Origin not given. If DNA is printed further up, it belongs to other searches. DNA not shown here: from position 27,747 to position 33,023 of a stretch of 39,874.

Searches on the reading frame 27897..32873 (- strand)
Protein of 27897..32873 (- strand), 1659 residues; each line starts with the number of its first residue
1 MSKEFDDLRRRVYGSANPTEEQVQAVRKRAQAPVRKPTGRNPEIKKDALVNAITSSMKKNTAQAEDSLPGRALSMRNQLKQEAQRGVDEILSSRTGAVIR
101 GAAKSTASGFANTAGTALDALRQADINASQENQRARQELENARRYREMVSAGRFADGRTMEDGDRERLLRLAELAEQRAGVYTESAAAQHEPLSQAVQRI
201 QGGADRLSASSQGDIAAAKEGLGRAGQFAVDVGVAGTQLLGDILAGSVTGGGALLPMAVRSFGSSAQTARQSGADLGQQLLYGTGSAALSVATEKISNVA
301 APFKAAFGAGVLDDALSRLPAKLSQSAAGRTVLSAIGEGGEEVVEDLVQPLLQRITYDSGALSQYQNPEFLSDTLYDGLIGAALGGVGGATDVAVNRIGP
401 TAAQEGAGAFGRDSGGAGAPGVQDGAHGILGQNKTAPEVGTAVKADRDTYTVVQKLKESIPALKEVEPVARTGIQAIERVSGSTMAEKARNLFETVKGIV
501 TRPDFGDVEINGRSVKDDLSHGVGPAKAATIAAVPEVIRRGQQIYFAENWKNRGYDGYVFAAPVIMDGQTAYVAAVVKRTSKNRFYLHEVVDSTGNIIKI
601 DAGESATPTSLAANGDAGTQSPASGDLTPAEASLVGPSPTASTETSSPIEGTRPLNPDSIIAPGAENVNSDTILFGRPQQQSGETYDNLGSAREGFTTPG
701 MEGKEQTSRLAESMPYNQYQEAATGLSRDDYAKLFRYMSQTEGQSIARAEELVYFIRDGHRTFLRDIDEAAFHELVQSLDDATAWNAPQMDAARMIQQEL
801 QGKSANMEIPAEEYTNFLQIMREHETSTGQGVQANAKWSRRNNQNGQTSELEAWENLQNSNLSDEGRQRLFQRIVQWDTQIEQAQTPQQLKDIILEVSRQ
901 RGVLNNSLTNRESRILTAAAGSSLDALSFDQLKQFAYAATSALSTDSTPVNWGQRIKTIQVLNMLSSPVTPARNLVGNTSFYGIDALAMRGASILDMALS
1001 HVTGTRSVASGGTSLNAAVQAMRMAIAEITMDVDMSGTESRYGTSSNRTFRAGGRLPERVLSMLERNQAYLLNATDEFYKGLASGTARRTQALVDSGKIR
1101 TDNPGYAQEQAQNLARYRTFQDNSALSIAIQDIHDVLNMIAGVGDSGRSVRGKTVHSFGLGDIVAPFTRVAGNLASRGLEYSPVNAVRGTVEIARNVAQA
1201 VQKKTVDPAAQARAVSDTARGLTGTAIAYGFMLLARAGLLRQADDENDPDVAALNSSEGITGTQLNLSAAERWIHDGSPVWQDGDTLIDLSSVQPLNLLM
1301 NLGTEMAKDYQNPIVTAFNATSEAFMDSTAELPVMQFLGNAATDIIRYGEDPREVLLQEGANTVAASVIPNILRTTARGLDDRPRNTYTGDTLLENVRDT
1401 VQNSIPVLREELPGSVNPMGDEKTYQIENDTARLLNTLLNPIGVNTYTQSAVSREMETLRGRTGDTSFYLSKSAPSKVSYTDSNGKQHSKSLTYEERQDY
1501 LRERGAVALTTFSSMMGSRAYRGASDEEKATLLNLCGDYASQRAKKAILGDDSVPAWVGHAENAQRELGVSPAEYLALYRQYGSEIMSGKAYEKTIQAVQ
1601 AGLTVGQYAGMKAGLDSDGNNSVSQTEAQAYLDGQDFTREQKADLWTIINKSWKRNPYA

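Call 27: search_protein_families(library=pfam, proteins=[window:27897-32873:-], max_evalue=0.01)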
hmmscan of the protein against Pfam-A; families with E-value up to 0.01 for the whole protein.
window:27897-32873:- (1659 aa): 1 family
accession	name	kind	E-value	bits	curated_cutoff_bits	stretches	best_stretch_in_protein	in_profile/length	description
PF18798.6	LPD3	-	2.6e-09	37.7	27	1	487-586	8-113/114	Large polyvalent protein-associated domain 3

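Call 89: search_protein_families(library=phrogs, proteins=[window:27897-32873:-], max_evalue=0.00001)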
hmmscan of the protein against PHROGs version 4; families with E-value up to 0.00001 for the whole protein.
window:27897-32873:- (1659 aa): 0 families
